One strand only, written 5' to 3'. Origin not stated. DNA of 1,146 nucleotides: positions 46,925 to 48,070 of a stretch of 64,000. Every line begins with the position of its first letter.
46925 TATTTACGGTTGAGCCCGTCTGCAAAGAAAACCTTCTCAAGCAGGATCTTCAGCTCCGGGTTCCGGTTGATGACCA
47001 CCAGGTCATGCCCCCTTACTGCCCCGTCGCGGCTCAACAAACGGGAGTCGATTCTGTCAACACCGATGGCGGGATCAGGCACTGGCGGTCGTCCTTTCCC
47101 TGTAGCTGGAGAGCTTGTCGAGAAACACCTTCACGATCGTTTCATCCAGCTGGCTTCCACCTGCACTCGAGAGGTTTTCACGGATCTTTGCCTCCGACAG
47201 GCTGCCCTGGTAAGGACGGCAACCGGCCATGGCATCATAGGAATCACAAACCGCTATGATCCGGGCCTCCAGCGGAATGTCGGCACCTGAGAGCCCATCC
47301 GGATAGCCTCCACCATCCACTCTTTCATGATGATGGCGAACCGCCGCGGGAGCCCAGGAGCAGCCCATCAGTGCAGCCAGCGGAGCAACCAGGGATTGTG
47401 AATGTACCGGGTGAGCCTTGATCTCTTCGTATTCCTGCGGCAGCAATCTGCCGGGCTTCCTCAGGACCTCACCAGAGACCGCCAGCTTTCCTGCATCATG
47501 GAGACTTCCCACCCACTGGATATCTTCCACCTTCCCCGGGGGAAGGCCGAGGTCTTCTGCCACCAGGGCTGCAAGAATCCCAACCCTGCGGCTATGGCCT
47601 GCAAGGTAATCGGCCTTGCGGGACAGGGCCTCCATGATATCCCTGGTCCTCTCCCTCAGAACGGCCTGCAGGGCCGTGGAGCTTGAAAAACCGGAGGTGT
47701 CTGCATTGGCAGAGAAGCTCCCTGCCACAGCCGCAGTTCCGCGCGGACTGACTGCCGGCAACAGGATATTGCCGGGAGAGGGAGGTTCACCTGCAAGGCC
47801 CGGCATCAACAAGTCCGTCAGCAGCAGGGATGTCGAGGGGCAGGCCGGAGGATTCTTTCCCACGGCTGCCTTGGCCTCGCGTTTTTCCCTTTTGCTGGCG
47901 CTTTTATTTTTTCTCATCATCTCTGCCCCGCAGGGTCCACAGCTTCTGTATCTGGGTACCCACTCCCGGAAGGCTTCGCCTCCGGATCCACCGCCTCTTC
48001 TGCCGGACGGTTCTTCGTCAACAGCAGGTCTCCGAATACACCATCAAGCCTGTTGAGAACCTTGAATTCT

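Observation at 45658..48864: Three-gene operon: ATPase-dead, GAFTGA-less EBP-like AAA+ protein, HD-GYP phosphodiesterase and FleQ-like sigma-54 activator with a non-phosphorylatable receiver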

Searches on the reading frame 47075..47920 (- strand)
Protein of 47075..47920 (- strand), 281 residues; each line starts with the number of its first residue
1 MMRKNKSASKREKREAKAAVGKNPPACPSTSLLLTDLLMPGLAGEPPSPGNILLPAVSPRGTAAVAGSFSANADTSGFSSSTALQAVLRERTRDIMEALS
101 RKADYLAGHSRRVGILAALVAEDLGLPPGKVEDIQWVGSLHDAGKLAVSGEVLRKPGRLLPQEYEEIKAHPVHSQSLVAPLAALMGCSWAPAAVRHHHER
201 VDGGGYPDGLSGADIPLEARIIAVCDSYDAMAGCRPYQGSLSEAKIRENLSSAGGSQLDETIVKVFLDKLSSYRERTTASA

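Call 3: search_protein_families(library=pfam, proteins=[window:47075-47920:-], max_evalue=0.01)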
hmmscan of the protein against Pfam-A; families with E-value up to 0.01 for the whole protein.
window:47075-47920:- (281 aa): 3 families
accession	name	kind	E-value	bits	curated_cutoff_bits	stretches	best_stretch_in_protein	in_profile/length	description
PF13487.12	HD_5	-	7.4e-27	94.6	27.2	1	96-243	4-151/170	HD domain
PF01966.28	HD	-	1.4e-16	61.3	22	1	107-231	2-116/116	HD domain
PF08668.18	HDOD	-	0.0045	16.9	22.9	1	84-166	74-154/196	HDOD domain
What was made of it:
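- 47075..47920 (-): HD-GYP phosphodiesterase with a vestigial receiver (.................) at its N-terminus. Pfam HD_5 scores E 7e-27 (call 3).
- On HD-GYP phosphodiesterase: protein 2: PF13487 scores E 7e-27 (call 3).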

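Call 4: search_protein_families(library=ncbifam, proteins=[window:47075-47920:-], max_evalue=0.01)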
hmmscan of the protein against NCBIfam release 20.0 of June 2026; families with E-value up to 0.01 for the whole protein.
window:47075-47920:- (281 aa): 2 families
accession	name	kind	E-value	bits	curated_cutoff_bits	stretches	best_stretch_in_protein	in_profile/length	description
NF053512.1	nitric_RR_NosR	exception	4.7e-31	108.3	400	1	100-278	186-362/422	response regulator c-di-GMP phosphodiesterase, NosR family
TIGR02621.3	cas3_GSU0051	exception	0.0016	17.3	400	1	89-145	654-710/854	type I-G CRISPR-associated helicase/endonuclease Cas3g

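Call 74: search_solved_structures(query=window:47075-47920:-, show_alignments=2, max_evalue=0.00001)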
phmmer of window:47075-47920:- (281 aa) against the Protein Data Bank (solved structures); distinct sequences matched with E-value up to 0.00001: 5.
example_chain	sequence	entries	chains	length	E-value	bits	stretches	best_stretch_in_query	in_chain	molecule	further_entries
5z7c_A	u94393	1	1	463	5.1e-25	91.8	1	99-243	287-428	3'3'-cGAMP-specific phosphodiesterase 3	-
4mcw_A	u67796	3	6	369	1.1e-21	80.9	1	78-270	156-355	Metal dependent phosphohydrolase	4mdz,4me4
9rbz_A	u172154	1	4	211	5.9e-19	71.9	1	92-265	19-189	HD domain/sensory box protein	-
9rc0_A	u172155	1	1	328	1.2e-18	71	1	88-264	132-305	HD domain/sensory box protein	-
4r8z_A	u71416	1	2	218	1e-17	67.9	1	125-275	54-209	Cyclic di-GMP phosphodiesterase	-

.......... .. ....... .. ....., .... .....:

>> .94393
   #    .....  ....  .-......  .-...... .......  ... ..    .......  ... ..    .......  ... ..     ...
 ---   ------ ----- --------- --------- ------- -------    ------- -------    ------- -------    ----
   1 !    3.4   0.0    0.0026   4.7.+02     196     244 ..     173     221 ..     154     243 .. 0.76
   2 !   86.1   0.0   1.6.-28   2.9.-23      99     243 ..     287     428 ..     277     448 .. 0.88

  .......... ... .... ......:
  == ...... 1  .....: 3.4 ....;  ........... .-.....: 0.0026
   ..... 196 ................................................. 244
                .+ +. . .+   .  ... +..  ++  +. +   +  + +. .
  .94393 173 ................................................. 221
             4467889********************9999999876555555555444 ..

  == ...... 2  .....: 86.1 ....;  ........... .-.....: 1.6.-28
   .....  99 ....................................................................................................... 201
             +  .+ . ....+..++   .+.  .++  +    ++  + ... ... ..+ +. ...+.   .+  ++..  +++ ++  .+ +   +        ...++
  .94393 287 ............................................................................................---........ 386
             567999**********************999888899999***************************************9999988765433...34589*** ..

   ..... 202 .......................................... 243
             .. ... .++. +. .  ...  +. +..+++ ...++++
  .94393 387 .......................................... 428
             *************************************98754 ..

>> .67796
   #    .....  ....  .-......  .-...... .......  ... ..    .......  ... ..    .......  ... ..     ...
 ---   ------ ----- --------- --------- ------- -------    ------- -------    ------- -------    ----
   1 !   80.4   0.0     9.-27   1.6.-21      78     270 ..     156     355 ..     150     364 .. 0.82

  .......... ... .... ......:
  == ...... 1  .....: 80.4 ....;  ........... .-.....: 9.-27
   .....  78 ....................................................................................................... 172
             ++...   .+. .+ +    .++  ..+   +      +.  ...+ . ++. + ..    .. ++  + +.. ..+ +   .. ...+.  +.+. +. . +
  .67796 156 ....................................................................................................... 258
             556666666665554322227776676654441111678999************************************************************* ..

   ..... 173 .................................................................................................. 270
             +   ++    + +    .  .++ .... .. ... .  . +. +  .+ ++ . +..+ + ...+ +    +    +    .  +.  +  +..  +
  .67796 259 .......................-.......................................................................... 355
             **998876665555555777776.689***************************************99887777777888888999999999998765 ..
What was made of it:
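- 47075..47920 (-): All metal ligands aligned to PmGH are kept, and the best PDB match is V-cGAP3 (call 74).
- Closest known: RpfG-type REC-HD-GYP response regulators, and RpfR-BerB. Different: The substrate is untested, and the best solved relative is a cGAMP phosphodiesterase (call 74).
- Checked: HDAGK and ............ are present, and every metal ligand aligned to PmGH 4mcw is kept (call 74).
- Its best solved relative is a cGAMP phosphodiesterase (call 74).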

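Call 78: search_protein_families(library=padloc, proteins=[window:47075-47920:-], max_evalue=0.001)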
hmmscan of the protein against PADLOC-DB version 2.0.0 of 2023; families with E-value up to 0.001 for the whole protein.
window:47075-47920:- (281 aa): 3 families
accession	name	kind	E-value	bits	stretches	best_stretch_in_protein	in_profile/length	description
PDLC01769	Cas3g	-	4e-06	23.8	1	85-145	638-698/836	-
PDLC01254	Cas3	-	0.00031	19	1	102-213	5-98/164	CAS-I; effector_G3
PDLC00939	Cas3g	-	0.00054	16.2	1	100-145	686-731/864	"CRISPR-associated helicase Cas3, subtype Dpsyc"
